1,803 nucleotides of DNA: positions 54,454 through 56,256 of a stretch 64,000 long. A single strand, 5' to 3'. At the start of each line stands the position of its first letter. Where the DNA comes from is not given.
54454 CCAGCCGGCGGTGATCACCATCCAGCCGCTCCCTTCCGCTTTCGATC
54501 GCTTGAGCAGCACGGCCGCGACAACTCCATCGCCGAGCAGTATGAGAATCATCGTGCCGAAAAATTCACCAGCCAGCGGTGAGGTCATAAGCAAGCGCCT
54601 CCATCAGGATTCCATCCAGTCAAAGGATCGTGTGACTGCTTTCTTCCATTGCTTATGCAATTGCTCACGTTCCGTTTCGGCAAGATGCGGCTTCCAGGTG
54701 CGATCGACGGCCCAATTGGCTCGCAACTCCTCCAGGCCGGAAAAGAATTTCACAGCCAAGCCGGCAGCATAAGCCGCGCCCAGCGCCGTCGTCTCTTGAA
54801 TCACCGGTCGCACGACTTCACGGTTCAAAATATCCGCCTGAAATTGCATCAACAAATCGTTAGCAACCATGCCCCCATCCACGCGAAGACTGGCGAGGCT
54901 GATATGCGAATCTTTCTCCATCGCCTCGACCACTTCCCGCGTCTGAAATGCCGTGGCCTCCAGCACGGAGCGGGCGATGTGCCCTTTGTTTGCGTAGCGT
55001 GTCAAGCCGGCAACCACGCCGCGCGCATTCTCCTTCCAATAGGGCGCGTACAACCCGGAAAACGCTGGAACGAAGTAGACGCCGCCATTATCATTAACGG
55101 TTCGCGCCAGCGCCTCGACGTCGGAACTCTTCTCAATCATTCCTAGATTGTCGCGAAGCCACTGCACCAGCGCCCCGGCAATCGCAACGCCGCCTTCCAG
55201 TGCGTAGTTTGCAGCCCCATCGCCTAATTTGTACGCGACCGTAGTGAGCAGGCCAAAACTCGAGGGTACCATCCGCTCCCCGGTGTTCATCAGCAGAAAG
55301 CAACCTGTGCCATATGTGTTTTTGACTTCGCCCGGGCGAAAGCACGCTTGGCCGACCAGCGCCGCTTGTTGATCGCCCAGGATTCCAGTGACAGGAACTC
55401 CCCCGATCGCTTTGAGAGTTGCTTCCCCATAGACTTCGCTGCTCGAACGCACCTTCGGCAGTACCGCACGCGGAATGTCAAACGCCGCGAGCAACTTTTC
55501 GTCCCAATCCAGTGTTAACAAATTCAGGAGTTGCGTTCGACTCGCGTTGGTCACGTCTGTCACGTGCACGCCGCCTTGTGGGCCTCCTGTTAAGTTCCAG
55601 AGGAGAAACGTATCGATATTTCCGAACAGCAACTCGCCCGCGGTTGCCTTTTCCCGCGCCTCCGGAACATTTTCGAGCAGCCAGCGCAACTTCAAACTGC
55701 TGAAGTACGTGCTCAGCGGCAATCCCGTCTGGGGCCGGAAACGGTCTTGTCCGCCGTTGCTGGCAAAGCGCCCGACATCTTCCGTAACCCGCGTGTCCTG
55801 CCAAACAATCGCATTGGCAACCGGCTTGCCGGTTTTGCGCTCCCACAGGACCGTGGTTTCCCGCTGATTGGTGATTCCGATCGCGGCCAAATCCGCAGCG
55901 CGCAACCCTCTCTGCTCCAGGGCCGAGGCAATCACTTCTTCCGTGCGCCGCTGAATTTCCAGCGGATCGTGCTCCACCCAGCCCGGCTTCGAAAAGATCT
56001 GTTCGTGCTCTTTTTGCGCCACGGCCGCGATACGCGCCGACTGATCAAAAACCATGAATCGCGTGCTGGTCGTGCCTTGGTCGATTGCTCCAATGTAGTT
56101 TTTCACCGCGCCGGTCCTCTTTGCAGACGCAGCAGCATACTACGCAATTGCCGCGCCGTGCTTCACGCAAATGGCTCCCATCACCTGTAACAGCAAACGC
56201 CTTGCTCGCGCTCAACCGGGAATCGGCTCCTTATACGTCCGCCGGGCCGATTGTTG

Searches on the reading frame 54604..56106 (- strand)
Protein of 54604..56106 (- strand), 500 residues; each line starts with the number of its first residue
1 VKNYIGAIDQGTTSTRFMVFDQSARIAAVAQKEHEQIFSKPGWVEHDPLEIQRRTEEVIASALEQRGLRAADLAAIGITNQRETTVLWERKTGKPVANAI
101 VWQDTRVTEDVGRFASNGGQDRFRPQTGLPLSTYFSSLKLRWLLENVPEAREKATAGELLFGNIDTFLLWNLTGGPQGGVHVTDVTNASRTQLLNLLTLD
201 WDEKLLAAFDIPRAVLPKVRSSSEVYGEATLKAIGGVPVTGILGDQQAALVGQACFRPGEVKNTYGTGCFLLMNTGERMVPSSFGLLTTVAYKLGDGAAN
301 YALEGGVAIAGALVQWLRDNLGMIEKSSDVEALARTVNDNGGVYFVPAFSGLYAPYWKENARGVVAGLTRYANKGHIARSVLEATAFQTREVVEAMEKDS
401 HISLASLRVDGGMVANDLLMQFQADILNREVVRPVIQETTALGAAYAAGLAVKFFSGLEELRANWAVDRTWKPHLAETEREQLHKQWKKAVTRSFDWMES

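Call 12: search_protein_families(library=pfam, proteins=[window:54604-56106:-], max_evalue=0.00001)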
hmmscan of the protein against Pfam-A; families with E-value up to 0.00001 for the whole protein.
window:54604-56106:- (500 aa): 2 families
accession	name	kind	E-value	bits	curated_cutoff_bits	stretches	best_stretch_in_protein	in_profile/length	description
PF00370.27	FGGY_N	-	6.3e-74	249.1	28.8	1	4-252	1-245/245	FGGY family of carbohydrate kinases, N-terminal domain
PF02782.22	FGGY_C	-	1.2e-48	166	27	1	262-451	2-197/198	FGGY family of carbohydrate kinases, C-terminal domain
